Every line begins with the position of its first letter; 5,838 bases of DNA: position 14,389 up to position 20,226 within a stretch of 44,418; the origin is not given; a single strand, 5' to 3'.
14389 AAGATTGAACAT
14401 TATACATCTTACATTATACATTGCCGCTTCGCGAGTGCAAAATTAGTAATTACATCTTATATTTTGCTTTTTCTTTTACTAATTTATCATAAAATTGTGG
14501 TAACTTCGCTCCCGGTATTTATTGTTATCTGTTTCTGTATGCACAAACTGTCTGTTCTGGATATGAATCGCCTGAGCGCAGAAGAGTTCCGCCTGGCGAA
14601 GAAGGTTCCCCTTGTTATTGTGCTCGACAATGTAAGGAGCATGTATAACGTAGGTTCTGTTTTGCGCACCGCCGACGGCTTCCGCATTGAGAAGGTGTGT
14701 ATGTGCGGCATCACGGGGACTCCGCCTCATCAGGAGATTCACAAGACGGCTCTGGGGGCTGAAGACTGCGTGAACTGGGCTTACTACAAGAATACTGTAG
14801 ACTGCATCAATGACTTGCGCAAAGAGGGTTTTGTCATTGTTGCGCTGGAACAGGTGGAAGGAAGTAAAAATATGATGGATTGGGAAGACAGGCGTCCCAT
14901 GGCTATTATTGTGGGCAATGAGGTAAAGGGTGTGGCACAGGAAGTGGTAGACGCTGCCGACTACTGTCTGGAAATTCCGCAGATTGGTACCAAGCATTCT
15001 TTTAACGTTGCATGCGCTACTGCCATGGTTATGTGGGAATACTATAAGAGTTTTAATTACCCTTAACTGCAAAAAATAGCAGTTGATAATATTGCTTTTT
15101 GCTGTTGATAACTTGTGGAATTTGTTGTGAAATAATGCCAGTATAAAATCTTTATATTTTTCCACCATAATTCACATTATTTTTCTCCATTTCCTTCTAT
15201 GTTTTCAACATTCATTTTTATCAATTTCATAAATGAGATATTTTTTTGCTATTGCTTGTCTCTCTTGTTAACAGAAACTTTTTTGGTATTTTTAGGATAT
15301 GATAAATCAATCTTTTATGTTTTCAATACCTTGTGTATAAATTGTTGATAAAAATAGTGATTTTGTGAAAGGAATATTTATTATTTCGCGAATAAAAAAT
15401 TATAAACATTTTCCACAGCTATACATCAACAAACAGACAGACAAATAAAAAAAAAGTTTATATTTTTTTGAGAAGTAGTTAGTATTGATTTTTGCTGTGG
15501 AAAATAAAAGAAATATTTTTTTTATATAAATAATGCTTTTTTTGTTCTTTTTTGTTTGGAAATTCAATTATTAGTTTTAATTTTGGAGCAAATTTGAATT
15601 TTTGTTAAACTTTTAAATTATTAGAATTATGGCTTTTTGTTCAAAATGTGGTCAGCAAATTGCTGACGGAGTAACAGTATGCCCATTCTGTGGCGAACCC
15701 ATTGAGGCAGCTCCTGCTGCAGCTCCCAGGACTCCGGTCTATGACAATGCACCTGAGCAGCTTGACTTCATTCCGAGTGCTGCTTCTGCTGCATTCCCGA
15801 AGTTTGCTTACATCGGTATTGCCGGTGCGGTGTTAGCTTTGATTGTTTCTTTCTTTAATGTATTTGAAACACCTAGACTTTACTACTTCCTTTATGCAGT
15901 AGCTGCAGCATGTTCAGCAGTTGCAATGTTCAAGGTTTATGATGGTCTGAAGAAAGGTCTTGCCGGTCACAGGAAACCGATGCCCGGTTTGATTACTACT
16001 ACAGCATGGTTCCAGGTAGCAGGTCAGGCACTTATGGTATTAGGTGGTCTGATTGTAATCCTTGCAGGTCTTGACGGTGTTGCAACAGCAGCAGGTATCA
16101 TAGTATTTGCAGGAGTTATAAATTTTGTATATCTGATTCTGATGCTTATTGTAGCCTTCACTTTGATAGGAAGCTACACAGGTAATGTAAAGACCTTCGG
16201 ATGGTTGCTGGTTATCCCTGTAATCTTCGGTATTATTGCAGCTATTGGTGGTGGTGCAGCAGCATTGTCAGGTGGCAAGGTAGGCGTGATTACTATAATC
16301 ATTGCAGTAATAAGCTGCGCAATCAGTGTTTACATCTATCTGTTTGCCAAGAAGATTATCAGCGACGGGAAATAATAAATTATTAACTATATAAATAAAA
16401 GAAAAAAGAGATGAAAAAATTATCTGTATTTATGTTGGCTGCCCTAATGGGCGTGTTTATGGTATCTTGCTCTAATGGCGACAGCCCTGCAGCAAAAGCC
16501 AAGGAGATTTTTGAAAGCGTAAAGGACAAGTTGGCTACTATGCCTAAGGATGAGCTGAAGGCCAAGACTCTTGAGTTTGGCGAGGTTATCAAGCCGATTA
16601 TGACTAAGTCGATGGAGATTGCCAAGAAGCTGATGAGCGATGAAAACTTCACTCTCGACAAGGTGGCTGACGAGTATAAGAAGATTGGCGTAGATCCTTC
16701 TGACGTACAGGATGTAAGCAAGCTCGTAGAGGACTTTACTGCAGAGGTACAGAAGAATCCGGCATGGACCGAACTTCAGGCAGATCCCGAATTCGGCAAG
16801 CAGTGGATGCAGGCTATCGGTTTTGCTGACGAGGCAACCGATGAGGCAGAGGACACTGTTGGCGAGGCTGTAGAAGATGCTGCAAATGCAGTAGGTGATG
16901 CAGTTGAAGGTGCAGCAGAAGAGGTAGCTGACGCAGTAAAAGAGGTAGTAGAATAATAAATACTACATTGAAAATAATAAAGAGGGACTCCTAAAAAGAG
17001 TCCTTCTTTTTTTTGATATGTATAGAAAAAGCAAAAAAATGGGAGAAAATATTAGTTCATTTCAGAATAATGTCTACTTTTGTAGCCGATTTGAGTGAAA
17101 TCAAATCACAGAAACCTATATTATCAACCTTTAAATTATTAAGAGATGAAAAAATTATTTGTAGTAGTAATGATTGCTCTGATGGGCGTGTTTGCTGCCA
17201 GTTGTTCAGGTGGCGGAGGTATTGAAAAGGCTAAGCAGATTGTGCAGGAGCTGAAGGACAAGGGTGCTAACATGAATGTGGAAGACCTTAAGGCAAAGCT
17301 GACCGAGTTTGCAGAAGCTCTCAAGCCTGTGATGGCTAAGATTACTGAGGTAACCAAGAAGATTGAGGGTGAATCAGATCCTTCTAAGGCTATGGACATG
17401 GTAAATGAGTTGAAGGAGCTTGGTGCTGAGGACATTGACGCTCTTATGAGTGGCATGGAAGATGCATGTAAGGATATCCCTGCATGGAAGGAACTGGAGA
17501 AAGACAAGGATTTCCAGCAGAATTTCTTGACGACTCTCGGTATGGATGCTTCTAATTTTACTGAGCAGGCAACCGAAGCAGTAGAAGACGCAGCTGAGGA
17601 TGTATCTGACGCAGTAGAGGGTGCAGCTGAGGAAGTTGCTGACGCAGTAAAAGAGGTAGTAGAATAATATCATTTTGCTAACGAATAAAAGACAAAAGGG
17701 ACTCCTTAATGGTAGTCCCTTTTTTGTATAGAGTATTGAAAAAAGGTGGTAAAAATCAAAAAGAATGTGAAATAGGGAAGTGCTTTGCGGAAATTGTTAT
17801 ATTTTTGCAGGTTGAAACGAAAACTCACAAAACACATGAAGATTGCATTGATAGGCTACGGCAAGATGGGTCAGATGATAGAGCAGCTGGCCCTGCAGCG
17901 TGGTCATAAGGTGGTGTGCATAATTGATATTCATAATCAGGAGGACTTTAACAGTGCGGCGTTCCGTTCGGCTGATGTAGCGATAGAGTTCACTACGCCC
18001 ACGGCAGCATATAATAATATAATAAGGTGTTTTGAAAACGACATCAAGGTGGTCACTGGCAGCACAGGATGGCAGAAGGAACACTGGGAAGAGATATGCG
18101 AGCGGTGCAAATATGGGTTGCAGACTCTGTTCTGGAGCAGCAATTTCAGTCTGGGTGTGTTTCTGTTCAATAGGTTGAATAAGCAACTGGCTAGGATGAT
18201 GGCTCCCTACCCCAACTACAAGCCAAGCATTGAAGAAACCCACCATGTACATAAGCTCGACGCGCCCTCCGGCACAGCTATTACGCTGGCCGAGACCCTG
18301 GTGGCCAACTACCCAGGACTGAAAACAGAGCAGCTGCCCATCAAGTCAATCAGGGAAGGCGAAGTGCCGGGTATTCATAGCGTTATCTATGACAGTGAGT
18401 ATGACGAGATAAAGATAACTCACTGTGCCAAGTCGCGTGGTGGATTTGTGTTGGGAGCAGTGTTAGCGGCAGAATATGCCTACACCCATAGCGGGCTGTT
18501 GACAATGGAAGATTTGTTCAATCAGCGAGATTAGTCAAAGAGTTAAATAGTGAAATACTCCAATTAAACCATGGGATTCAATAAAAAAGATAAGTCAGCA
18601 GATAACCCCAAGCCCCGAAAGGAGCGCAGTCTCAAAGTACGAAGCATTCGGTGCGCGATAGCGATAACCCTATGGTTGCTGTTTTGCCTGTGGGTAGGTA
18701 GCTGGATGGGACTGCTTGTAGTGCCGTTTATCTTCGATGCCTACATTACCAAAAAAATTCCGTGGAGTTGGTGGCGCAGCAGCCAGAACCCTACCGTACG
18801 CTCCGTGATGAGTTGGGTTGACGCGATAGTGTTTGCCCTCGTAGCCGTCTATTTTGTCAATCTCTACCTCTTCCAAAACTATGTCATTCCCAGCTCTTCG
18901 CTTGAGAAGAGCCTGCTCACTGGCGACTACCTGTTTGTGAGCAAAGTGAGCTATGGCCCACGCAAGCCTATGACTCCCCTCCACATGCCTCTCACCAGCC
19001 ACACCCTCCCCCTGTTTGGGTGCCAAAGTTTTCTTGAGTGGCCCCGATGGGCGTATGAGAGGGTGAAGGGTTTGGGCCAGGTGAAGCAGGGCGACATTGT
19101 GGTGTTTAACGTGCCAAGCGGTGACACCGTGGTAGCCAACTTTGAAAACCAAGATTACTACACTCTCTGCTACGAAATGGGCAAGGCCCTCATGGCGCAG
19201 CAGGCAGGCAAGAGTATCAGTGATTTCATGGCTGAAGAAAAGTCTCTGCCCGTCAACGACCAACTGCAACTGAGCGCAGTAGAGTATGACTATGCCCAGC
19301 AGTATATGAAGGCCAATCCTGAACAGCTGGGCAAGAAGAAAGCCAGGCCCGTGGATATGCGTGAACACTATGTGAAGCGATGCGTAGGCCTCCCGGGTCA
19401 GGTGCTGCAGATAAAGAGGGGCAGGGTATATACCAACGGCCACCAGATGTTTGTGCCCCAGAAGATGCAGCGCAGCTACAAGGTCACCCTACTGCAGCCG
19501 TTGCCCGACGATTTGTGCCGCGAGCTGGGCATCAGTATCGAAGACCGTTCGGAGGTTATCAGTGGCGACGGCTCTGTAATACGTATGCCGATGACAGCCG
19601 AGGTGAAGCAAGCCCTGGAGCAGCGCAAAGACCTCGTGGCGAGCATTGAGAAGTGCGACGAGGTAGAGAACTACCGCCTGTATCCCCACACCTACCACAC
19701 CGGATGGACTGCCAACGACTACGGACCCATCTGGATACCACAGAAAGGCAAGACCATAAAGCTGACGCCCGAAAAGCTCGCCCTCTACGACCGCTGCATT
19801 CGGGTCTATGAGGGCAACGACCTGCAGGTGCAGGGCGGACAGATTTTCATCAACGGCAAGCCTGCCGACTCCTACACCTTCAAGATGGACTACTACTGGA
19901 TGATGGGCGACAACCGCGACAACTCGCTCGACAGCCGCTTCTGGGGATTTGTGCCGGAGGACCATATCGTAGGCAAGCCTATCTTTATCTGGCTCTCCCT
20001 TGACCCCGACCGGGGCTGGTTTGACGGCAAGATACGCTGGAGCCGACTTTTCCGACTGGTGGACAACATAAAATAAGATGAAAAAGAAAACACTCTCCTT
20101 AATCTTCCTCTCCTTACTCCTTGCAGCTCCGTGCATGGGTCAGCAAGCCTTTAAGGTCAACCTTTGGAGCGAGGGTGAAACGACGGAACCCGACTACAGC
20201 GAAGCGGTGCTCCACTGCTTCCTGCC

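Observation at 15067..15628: AT-rich 562-bp gene-free gap packed with DnaA boxes: candidate oriC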

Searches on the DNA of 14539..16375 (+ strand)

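Call 78: search_dna_similar(query=window:14539-16375:+, collection=plasmids, mode=distant, max_rows=5)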
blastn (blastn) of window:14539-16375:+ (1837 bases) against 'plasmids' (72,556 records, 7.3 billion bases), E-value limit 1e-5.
No match.
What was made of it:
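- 15067..15628 (.): Whole intergenic gap between the SpoU/TrmH-type methyltransferase gene and the zinc-ribbon membrane protein gene. It holds the candidate oriC (about 15081-15535) plus the promoter of the downstream gene. No plasmid match (call 78).
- Tried and rejected: No match (call 78).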

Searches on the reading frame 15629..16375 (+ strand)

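Call 10: search_protein_families(library=ncbifam, proteins=[window:15629-16375:+], max_evalue=0.001)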
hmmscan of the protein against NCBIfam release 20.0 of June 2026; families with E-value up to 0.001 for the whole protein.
window:15629-16375:+ (248 aa): 0 families

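Call 11: search_protein_families(library=pfam, proteins=[window:15629-16375:+], max_evalue=0.001)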
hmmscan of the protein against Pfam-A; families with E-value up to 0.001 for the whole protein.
window:15629-16375:+ (248 aa): 2 families
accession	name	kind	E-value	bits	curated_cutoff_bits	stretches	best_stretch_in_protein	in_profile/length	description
PF13240.11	Zn_Ribbon_1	-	4e-07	30.1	25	1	3-24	1-22/23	zinc-ribbon domain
PF13248.11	Zn_ribbon_3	-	3.1e-05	23.7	27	1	4-25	5-26/26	zinc-ribbon domain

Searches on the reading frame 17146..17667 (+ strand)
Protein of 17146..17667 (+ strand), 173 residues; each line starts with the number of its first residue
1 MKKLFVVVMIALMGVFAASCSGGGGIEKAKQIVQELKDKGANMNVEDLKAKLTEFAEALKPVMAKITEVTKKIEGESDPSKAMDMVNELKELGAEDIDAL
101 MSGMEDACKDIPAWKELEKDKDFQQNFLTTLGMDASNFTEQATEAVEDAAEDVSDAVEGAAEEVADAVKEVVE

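Call 10: search_protein_families(library=ncbifam, proteins=[window:17146-17667:+], max_evalue=0.001)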
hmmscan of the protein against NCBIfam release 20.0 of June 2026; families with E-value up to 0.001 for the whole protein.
window:17146-17667:+ (173 aa): 0 families

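Call 11: search_protein_families(library=pfam, proteins=[window:17146-17667:+], max_evalue=0.001)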
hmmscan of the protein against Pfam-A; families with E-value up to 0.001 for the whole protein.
window:17146-17667:+ (173 aa): 1 family
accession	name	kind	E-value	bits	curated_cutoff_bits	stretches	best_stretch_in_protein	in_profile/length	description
PF07464.16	ApoLp-III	-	0.00041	20.9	36.3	0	28-111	30-110/146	Apolipophorin-III precursor (apoLp-III)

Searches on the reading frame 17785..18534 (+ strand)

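Call 10: search_protein_families(library=ncbifam, proteins=[window:17785-18534:+], max_evalue=0.001)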
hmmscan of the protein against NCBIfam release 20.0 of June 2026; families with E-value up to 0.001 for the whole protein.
window:17785-18534:+ (249 aa): 1 family
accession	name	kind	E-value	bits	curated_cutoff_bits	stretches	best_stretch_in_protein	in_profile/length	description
TIGR00036.1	dapB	equivalog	2e-37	129.2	122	1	58-245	68-269/270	4-hydroxy-tetrahydrodipicolinate reductase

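Call 11: search_protein_families(library=pfam, proteins=[window:17785-18534:+], max_evalue=0.001)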
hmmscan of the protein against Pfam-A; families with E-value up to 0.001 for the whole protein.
window:17785-18534:+ (249 aa): 2 families
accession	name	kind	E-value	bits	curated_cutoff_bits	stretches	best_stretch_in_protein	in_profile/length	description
PF05173.19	DapB_C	-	9.2e-33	113.3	27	1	124-244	1-120/121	Dihydrodipicolinate reductase, C-terminus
PF01113.26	DapB_N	-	4.2e-18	66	25.6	1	18-121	1-124/124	Dihydrodipicolinate reductase, N-terminus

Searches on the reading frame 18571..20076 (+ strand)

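Call 50: search_protein_families(library=ncbifam, proteins=[window:18571-20076:+])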
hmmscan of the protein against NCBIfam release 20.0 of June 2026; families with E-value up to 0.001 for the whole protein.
window:18571-20076:+ (501 aa): 3 families
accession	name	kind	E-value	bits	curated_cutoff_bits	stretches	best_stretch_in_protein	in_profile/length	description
TIGR02227.1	sigpep_I_bact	equivalog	4.9e-34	117.5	47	3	440-477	124-161/162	signal peptidase I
NF008114.0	PRK10861.1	equivalog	5.8e-28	98.1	277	2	428-493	255-320/324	signal peptidase I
TIGR02771.1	TraF_Ti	equivalog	1.7e-06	27.7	100.25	0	442-474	137-171/171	conjugative transfer signal peptidase TraF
